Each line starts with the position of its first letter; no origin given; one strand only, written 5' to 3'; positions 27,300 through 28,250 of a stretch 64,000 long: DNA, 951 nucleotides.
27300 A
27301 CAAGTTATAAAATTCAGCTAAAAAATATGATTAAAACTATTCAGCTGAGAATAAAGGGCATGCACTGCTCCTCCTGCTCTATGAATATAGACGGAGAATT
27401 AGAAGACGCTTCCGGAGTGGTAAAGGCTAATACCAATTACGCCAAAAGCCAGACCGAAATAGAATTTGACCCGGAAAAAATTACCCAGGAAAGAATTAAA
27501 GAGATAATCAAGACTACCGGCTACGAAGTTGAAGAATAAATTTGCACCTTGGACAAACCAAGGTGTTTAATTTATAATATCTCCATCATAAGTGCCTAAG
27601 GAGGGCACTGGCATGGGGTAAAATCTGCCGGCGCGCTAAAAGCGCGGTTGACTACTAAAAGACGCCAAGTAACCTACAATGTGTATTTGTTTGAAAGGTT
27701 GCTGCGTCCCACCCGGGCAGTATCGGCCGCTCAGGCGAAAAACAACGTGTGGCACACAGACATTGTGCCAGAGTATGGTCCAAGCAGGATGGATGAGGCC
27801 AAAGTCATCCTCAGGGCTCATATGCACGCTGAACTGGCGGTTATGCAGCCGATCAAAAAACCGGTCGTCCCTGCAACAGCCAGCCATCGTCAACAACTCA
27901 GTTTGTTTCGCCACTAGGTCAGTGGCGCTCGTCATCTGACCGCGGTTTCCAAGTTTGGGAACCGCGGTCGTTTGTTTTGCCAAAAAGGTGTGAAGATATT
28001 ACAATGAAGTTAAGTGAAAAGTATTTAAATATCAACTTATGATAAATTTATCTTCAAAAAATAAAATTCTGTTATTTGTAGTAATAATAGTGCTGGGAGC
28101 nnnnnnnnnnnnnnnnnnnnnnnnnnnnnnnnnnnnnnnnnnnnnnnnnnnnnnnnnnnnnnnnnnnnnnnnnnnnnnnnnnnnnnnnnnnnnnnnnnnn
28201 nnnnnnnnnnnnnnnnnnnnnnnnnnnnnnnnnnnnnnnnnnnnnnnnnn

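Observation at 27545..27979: Roughly 390-nt GC-rich promoter-to-terminator unit downstream of copZ: candidate novel structured RNA (or decayed foreign gene)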

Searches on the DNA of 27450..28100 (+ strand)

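Call 4: search_rna_families(source=window, start=27450, end=28100, threshold=evalue, max_evalue=10, show_alignments=5)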
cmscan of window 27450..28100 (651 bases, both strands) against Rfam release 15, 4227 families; matches with E-value up to 10: 7.
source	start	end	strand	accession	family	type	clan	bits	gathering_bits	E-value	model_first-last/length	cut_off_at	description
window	27938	28073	-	RF02799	CssrB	Gene; sRNA;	-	27.1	76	0.0018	1-180/180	no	Chromosome-encoded Shigella sRNA B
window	27932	28054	+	RF01858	RsaF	Gene; sRNA;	-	18.6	60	0.68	1-119/119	no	RNA Staph. aureus F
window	27544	27595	-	RF00150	SNORD42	Gene; snRNA; snoRNA; CD-box;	-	17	39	9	1-68/68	no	Small nucleolar RNA SNORD42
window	27931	27976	-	RF00984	mir-576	Gene; miRNA;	-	14.5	99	7.2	1-90/90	no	mir-576 microRNA precursor family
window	27888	27939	-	RF01119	sR32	Gene; snRNA; snoRNA; CD-box;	-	14.1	40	0.32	1-57/57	no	Small nucleolar RNA sR32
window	27809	27822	-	RF01126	sR41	Gene; snRNA; snoRNA; CD-box;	-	12.2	54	2.8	40-53/53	no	Small nucleolar RNA sR41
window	28031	28100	+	RF00064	HgcG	Gene; snRNA; snoRNA; HACA-box;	-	8.1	77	9.1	1-69/276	3'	HgcG RNA (Pab40)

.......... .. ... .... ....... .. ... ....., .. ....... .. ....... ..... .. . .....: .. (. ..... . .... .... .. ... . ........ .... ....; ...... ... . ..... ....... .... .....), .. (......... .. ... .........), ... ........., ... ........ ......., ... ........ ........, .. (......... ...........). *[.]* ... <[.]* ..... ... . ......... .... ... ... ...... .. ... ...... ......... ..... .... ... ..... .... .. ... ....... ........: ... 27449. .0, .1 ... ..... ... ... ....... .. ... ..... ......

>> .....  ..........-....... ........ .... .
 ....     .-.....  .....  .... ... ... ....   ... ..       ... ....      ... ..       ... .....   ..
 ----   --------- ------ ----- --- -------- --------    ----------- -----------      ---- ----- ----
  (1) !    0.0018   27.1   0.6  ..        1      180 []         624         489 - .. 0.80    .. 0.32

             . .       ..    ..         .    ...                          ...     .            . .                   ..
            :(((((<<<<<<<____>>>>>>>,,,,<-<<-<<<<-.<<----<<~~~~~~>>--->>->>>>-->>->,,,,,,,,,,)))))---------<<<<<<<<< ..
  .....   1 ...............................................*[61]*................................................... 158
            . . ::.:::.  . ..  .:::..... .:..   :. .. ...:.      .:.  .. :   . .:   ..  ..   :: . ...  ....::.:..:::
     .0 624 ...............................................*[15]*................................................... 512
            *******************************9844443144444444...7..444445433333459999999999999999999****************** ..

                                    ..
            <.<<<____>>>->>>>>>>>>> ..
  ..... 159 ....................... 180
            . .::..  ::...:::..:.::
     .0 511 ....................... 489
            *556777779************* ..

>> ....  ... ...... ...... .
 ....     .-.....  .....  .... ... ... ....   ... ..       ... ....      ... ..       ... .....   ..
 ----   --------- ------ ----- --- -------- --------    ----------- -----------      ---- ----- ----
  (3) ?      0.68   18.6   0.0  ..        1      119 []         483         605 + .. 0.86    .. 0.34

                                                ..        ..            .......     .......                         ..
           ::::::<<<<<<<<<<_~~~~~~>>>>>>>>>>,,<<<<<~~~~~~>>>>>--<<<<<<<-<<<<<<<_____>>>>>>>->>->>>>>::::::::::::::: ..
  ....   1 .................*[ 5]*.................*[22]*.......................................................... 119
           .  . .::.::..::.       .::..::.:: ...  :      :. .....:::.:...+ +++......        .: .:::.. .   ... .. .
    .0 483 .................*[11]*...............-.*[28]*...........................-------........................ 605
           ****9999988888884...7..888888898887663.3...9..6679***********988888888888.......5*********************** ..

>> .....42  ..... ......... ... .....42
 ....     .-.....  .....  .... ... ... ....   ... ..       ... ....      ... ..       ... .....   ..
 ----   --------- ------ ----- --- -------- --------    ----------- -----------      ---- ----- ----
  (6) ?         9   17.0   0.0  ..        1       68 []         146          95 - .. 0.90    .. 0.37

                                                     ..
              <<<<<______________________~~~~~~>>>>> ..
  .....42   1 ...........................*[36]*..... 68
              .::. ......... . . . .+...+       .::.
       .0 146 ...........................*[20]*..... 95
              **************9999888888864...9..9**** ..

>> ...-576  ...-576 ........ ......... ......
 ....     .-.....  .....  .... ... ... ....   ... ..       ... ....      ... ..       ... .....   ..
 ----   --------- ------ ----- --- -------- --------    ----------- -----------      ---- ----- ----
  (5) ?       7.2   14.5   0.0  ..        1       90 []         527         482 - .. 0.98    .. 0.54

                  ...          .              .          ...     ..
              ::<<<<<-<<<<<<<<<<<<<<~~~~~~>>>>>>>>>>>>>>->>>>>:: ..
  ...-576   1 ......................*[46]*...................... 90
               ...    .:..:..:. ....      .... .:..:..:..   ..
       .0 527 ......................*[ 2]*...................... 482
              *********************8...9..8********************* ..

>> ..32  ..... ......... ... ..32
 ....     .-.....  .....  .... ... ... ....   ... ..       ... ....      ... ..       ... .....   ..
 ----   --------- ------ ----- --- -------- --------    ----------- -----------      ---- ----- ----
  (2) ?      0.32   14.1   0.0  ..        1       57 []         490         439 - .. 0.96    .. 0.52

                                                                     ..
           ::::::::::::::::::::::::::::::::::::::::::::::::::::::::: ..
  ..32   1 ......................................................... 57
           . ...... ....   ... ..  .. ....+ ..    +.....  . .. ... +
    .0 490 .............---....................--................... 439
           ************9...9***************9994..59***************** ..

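Call 18: search_dna_similar(query=window:27575-27985:+, collection=phages, mode=distant, max_evalue=0.1)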
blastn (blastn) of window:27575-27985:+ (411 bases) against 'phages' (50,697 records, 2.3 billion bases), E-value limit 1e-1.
No match.

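Call 19: search_dna_similar(query=window:27575-27985:+, collection=plasmids, mode=distant, max_evalue=0.1)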
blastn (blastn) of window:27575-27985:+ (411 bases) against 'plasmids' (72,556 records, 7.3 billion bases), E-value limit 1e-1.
No match.
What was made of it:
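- Tried and rejected: Phage or plasmid origin: no blastn hit in the phage or plasmid collections (calls 18, 19).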

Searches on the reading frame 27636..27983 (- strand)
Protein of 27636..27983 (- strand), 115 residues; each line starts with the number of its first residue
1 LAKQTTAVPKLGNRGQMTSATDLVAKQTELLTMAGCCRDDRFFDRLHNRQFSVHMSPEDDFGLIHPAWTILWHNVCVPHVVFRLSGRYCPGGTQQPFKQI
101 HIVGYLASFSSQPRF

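Call 16: find_homologous_proteins(query=window:27636-27983:-, max_evalue=0.01)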
Query window:27636-27983:-: no candidate shares three 5-residue words with the query. No homologue found.
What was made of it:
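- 27636..27983 (-): 115-aa antisense ORF. It is an in-phase shadow of the coding frame, not a gene. No homologue (call 16).
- Tried and rejected: 115-aa minus-strand ORF as the gene: no homologue (call 16).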

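Call 27: search_protein_families(library=pfam, proteins=[window:27636-27983:-], max_evalue=10)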
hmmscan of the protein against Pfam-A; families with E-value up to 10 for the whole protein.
window:27636-27983:- (115 aa): 0 families
